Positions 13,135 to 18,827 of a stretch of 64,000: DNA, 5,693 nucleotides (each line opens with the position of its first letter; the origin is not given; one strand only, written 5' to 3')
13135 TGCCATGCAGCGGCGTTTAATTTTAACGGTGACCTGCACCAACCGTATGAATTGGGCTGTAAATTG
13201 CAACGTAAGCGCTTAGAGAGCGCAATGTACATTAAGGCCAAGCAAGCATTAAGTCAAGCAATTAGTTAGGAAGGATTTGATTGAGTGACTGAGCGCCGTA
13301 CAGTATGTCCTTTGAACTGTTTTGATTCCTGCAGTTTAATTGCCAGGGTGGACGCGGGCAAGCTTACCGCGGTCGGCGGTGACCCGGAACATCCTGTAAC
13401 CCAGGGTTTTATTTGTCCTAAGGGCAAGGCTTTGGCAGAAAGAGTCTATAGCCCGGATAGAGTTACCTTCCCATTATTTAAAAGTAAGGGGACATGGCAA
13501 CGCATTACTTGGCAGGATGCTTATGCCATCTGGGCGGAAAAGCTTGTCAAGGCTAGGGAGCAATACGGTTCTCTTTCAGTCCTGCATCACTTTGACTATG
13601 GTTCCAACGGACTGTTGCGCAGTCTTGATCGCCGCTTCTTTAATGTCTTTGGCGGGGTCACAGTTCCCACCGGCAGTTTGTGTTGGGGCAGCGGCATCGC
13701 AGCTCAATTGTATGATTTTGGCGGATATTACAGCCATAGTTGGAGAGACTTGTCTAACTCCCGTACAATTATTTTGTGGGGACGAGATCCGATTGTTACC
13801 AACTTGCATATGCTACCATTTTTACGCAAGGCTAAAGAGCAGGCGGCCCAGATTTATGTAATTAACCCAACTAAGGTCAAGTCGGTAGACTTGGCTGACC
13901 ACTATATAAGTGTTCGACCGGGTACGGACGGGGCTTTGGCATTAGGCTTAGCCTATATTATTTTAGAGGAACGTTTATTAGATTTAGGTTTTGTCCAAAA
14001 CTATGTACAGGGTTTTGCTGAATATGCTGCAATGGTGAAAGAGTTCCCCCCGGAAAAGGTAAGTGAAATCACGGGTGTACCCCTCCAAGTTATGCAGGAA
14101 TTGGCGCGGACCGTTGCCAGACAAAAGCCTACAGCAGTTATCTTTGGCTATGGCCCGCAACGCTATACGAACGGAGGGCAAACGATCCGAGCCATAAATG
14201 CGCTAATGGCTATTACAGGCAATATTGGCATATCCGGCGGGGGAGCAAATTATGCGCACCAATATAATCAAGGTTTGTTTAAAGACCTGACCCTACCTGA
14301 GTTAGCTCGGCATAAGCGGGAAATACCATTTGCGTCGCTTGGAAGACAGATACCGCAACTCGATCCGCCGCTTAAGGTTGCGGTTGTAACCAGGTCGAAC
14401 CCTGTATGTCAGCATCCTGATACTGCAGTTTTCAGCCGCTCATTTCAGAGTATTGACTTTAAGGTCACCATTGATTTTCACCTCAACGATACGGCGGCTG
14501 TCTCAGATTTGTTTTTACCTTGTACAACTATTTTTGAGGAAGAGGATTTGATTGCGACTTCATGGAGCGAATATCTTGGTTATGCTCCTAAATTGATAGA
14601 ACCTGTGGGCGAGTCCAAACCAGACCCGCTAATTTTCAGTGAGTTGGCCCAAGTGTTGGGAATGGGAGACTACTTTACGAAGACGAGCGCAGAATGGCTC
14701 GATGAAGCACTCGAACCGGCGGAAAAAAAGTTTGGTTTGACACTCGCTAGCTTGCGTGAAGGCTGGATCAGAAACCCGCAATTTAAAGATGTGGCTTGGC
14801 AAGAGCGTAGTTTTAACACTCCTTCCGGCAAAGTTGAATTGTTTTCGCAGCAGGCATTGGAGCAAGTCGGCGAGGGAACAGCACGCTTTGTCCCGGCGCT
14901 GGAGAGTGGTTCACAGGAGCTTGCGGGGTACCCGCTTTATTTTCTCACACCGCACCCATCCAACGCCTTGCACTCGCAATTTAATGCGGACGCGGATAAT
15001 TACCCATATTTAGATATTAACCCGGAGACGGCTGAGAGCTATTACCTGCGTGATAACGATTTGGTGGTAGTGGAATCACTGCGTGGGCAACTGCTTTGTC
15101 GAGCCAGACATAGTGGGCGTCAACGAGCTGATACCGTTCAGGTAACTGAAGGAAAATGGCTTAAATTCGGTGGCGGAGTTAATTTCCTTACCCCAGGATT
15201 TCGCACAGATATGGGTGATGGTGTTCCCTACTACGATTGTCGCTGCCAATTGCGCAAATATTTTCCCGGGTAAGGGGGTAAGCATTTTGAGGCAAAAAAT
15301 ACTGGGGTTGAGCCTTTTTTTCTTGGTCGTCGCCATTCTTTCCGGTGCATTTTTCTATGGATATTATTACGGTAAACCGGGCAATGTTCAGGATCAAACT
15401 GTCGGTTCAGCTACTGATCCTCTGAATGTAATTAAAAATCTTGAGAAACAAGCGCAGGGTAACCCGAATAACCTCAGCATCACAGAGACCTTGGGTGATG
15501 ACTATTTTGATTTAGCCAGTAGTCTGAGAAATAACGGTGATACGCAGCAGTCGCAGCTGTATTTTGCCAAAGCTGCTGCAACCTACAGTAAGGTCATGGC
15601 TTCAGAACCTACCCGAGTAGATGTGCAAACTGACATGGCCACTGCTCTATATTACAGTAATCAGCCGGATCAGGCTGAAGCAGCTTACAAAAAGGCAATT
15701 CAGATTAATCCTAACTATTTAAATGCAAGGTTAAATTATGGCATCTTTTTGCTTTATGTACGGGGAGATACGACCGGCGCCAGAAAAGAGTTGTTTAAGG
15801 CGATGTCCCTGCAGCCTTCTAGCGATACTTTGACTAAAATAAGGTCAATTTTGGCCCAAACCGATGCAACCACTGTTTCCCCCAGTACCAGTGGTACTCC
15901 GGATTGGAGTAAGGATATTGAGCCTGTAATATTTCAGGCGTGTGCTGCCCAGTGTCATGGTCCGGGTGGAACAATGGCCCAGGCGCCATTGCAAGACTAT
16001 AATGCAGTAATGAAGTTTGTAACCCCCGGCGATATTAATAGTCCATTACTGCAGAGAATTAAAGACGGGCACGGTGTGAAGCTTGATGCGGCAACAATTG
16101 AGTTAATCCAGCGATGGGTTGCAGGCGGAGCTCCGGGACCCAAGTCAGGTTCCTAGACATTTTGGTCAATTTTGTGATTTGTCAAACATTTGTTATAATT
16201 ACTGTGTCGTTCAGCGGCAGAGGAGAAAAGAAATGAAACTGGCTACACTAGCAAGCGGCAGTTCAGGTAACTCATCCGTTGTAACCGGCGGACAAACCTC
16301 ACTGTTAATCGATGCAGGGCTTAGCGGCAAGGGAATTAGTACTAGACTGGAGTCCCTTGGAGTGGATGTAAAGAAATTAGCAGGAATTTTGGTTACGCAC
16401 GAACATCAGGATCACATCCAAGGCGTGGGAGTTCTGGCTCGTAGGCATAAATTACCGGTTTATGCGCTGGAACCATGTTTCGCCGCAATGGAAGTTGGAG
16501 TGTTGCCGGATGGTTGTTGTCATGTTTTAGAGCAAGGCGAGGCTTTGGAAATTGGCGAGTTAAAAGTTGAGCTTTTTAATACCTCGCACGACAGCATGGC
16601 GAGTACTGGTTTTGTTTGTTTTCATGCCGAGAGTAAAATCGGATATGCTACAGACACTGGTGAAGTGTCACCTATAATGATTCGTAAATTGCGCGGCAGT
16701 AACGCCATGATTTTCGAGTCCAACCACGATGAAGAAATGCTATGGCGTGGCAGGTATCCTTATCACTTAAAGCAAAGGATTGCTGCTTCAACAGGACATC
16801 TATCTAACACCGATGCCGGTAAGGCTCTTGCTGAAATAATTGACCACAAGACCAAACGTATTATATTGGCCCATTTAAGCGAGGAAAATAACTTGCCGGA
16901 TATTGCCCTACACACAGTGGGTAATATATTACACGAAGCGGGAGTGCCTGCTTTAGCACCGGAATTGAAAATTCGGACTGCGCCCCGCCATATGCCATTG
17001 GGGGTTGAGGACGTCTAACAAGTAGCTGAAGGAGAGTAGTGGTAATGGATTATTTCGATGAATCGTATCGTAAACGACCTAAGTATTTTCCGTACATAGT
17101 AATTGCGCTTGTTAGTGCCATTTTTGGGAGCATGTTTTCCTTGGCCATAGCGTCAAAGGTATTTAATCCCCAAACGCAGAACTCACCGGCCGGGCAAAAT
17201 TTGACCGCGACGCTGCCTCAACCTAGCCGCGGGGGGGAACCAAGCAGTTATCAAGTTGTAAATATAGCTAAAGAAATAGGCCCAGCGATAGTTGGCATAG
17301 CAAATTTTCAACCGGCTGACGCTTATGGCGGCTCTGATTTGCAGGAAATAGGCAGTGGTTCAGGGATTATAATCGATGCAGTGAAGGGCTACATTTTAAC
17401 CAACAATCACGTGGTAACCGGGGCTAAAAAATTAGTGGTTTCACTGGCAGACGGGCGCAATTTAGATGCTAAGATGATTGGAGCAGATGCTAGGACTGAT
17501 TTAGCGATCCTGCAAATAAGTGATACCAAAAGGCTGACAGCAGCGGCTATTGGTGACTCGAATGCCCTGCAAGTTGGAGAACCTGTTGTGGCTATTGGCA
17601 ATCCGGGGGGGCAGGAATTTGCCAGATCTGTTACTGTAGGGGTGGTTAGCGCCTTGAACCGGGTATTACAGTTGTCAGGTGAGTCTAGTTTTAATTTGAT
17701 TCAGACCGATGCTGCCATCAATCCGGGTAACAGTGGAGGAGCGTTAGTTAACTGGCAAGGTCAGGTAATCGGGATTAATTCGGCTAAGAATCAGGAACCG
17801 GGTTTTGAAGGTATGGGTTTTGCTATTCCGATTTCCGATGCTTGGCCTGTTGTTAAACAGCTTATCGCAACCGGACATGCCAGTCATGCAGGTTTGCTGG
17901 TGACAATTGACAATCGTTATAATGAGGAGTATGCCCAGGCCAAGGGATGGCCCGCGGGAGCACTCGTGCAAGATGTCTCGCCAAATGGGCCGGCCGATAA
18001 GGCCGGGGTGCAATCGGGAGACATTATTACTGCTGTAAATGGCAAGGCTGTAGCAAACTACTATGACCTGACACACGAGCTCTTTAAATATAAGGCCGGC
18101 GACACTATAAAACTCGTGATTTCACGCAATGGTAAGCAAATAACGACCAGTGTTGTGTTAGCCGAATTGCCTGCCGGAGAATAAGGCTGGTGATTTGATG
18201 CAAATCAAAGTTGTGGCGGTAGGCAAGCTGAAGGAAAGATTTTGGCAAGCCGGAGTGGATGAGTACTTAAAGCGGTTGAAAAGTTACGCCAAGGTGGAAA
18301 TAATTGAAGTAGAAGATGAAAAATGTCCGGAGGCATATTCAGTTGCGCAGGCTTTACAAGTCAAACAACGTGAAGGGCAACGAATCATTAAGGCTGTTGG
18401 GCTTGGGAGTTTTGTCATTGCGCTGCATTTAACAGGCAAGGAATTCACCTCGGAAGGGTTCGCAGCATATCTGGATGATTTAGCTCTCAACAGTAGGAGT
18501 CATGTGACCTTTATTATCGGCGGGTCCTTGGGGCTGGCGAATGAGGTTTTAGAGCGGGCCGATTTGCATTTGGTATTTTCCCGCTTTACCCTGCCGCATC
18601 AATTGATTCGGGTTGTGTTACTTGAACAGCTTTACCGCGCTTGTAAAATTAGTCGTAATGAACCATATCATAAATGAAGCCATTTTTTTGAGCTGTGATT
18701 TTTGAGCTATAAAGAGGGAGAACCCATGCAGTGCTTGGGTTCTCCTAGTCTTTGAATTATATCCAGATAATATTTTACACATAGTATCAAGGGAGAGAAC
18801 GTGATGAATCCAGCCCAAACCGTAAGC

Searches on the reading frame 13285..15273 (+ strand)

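Call 3: search_protein_families(library=ncbifam, proteins=[window:13285-15273:+], max_evalue=0.01)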
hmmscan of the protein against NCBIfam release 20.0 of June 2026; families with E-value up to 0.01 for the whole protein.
window:13285-15273:+ (662 aa): 27 families (the best 25 are shown)
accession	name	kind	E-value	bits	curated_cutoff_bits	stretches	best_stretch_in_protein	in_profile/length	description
TIGR01591.1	Fdh-alpha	equivalog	1.7e-78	264.3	666.25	2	6-323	1-320/672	formate dehydrogenase subunit alpha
TIGR02166.1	dmsA_ynfE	subfamily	2.1e-67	227.8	777.7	2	256-646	333-781/794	DMSO/selenate family reductase complex A subunit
NF047855.1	AssmNtatRedNasC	equivalog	3.3e-65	220.7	1100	2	27-320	47-342/708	assimilatory nitrate reductase catalytic subunit NasC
NF012032.0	PRK15488.1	equivalog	1.7e-58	198.3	694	2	6-346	46-389/759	thiosulfate reductase PhsA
TIGR00509.1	bisC_fam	subfamily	2.5e-55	188.1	1017.55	2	68-330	68-353/772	molybdopterin guanine dinucleotide-containing S/N-oxide reductase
TIGR03479.1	DMSO_red_II_alp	subfamily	1e-54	185.9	984.75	4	44-238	105-304/913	molybdopterin-dependent oxidoreductase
NF011566.1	PRK14990.1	exception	4.5e-46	157.2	1600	2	7-321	62-418/814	dimethylsulfoxide reductase subunit A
NF011682.0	PRK15102.1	equivalog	4.3e-45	154.1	909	2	72-329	121-405/829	trimethylamine-N-oxide reductase TorA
NF041885.1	selenate_YnfE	exception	4.6e-44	150.4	1675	1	7-321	52-405/805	selenate/tellurate reductase subunit YnfE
TIGR02164.1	torA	equivalog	6.2e-44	150.3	1465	2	71-328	116-400/824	trimethylamine-N-oxide reductase TorA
NF041884.1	selenate_YnfF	exception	3.9e-42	144.1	1650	2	7-247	49-305/798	selenate/tellurate reductase subunit YnfF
NF041783.2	mnquin_red_QrcB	equivalog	9.4e-40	136.4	440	1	4-602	53-630/695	menaquinone reductase molybdopterin-binding-like subunit QrcB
TIGR01553.1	formate-DH-alph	equivalog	1.7e-34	118.8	814.2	3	5-93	46-142/1009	formate dehydrogenase-N subunit alpha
NF041323.1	Nitr_red_NasA_Halo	equivalog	2e-31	109.3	1000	1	22-322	14-313/673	assimilatory nitrate reductase NasA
NF041513.1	formate_DH_Act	exception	5.2e-24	84.1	1400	2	5-253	44-303/1067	formate dehydrogenase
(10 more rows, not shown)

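Call 4: search_protein_families(library=pfam, proteins=[window:13285-15273:+], max_evalue=0.01)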
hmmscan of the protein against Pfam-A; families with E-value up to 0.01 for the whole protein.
window:13285-15273:+ (662 aa): 3 families
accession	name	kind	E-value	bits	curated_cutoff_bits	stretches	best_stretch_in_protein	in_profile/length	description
PF00384.28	Molybdopterin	-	7.1e-40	137.5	24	1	59-456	1-352/353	Molybdopterin oxidoreductase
PF04879.21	Molybdop_Fe4S4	-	7.6e-15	55.1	22.7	1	1-56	1-55/55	Molybdopterin oxidoreductase Fe4S4 domain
PF01568.27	Molydop_binding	-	4.1e-14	53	26.8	1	551-651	1-108/110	Molydopterin dinucleotide binding domain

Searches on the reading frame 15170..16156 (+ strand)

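Call 16: search_protein_families(library=ncbifam, proteins=[window:15170-16156:+], max_evalue=0.00001)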
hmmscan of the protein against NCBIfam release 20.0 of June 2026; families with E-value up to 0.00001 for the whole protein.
window:15170-16156:+ (328 aa): 2 families
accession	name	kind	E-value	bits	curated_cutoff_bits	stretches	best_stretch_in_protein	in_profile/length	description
TIGR02521.1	type_IV_pilW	equivalog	3.8e-09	36.4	154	1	132-215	47-129/234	type IV pilus biogenesis/stability protein PilW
TIGR02917.1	PEP_TPR_lipo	equivalog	2.9e-06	25.5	312.2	0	174-221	46-92/899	XrtA/PEP-CTERM system TPR-repeat protein PrsT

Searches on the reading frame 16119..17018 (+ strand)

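Call 16: search_protein_families(library=ncbifam, proteins=[window:16119-17018:+], max_evalue=0.00001)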
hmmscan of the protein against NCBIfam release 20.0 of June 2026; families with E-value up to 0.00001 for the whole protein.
window:16119-17018:+ (299 aa): 14 families
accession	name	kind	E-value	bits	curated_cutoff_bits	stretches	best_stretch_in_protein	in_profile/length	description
TIGR02651.1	RNase_Z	equivalog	7.7e-09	35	292.95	0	55-106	23-71/302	ribonuclease Z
TIGR03413.1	GSH_gloB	equivalog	8.3e-09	35.2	200.8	1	62-180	23-127/248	hydroxyacylglutathione hydrolase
NF047419.1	RNase_J1_RnjA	exception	8.2e-08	31.4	820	1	83-171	56-149/549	ribonuclease J1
NF000801.0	PRK00055.1-3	equivalog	2e-07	30.4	252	0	52-104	22-71/307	ribonuclease Z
NF033105.1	bla_subclass_B3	equivalog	7.1e-07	28.8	240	1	52-128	25-103/257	subclass B3 metallo-beta-lactamase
TIGR03307.1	PhnP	equivalog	1.2e-06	28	272.25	1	51-192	38-175/249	phosphonate metabolism protein PhnP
NF000806.0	PRK00055.2-4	equivalog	1.6e-06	27.5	363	1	49-115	19-82/280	ribonuclease Z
NF012229.1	bla_class_B_core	domain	1.7e-06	28.3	100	1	54-155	19-125/139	metallo-beta-lactamase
NF041804.1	MBL_fold_SolJ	exception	2e-06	27.2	350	1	61-116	31-83/224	solanimycin biosynthesis MBL-fold hydrolase SolJ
TIGR02108.2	PQQ_syn_pqqB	equivalog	3.9e-06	26.5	245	0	86-259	78-271/298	pyrroloquinoline quinone biosynthesis protein PqqB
NF001911.0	PRK00685.1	equivalog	4.8e-06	26.2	144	1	55-163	13-115/228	metal-dependent hydrolase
NF000456.2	blaMSI-1_fam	exception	8.5e-06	25.2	550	0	49-116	46-116/289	MSI-1 family subclass B3 metallo-beta-lactamase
NF002553.0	PRK02113.1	equivalog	8.8e-06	25.3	386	0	54-119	39-102/252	MBL fold metallo-hydrolase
NF038231.1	MBL_Geo_Pelo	equivalog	9.3e-06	25.4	360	0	55-200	39-190/250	GPMC system MBL fold metallohydrolase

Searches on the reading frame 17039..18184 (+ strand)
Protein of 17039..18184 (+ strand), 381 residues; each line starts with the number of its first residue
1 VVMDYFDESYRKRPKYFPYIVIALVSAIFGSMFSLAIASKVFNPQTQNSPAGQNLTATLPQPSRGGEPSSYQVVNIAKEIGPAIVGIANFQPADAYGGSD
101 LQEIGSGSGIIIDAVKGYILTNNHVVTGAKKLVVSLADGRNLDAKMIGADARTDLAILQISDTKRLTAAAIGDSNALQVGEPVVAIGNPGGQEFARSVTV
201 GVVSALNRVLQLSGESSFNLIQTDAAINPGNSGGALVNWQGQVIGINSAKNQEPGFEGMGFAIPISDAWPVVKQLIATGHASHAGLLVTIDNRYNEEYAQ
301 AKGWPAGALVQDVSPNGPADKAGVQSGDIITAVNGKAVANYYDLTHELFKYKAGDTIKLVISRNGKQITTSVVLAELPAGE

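Call 16: search_protein_families(library=ncbifam, proteins=[window:17039-18184:+], max_evalue=0.00001)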
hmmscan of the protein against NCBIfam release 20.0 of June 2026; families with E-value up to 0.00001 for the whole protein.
window:17039-18184:+ (381 aa): 18 families
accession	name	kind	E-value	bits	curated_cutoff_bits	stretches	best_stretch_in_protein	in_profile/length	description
TIGR02037.1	degP_htrA_DO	subfamily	1.9e-90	303.9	416.2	1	102-376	57-329/434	Do family serine endopeptidase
NF047968.1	SerProtHtrA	equivalog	1.1e-86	291.4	470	1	20-373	1-356/357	serine protease HtrA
NF007526.1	PRK10139.1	equivalog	3e-70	237.2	756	1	105-375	91-360/456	serine endoprotease DegQ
NF008189.1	PRK10942.1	equivalog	1.4e-67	228.2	720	1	106-375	114-382/477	serine endoprotease DegP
NF041521.1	HhoA_HhoB_HtrA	equivalog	2.2e-67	227.8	450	1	102-377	54-334/335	HhoA/HhoB/HtrA family serine endopeptidase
NF053637.1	SerProtHtrAspr2045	equivalog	1.4e-65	221.8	650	1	9-375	7-387/394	serine protease HtrA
TIGR02038.1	protease_degS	equivalog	3e-62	210.8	422.95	1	68-378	44-350/351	outer membrane-stress sensor serine endopeptidase DegS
NF008147.1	PRK10898.1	equivalog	9.9e-62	209.1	408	1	61-378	37-351/352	outer membrane-stress sensor serine endopeptidase DegS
NF050055.1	SerProtHtrAMycob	equivalog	2.7e-54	184.9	800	1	102-372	224-496/502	serine protease HtrA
NF040960.1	MamE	equivalog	4.5e-47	161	800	2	107-272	124-290/659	magnetosome formation protease MamE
NF033740.0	MarP_fam_protase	equivalog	3.4e-22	79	250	1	106-275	212-377/390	MarP family serine protease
NF040961.1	MamO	equivalog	2.6e-21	75.6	800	1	72-265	74-257/648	magnetosome protein MamO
NF041199.1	trx7_PDZ_seleno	equivalog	3.6e-11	42.6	300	1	306-375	203-273/390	Trx7/PDZ domain-containing (seleno)protein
TIGR00054.1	TIGR00054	equivalog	1.9e-09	36.9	147.55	1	306-374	202-269/421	RIP metalloprotease RseP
TIGR02860.1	spore_IV_B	equivalog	1.2e-07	31.1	305.25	1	317-372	124-178/402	SpoIVB peptidase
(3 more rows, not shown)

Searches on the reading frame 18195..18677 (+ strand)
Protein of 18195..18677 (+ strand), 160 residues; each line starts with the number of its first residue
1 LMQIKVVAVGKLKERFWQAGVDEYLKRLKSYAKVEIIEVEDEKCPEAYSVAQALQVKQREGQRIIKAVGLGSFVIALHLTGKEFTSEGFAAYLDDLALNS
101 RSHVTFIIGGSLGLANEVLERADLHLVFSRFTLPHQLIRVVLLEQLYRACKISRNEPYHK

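Call 16: search_protein_families(library=ncbifam, proteins=[window:18195-18677:+], max_evalue=0.00001)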
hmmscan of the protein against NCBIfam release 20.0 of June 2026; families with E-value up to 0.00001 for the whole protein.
window:18195-18677:+ (160 aa): 9 families
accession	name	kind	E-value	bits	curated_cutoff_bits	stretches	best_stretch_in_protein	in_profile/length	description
NF000985.0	PRK00103.1-3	equivalog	3.5e-66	221.9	172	1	2-160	1-159/159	23S rRNA (pseudouridine(1915)-N(3))-methyltransferase RlmH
TIGR00246.1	tRNA_RlmH_YbeA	equivalog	5.5e-48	162.8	149.7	1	3-160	2-154/155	23S rRNA (pseudouridine(1915)-N(3))-methyltransferase RlmH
NF000986.0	PRK00103.1-4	equivalog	2.7e-39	134.8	141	1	2-160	1-155/156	23S rRNA (pseudouridine(1915)-N(3))-methyltransferase RlmH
NF000990.0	PRK00103.2-4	equivalog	3.1e-36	124.7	207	1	2-159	1-155/157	23S rRNA (pseudouridine(1915)-N(3))-methyltransferase RlmH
NF000989.0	PRK00103.2-3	equivalog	1.3e-32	113.1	169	1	2-160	1-159/160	23S rRNA (pseudouridine(1915)-N(3))-methyltransferase RlmH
NF000984.0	PRK00103.1-1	equivalog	7.6e-30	103.8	242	1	2-160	1-155/156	23S rRNA (pseudouridine(1915)-N(3))-methyltransferase RlmH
NF000991.0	PRK00103.2-5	equivalog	1.1e-27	96.7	216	1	2-160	1-159/160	23S rRNA (pseudouridine(1915)-N(3))-methyltransferase RlmH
NF000988.0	PRK00103.2-2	equivalog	4.4e-27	95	199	1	2-160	1-155/156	23S rRNA (pseudouridine(1915)-N(3))-methyltransferase RlmH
NF000987.0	PRK00103.2-1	equivalog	4.1e-15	56.5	210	1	2-160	1-151/151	23S rRNA (pseudouridine(1915)-N(3))-methyltransferase RlmH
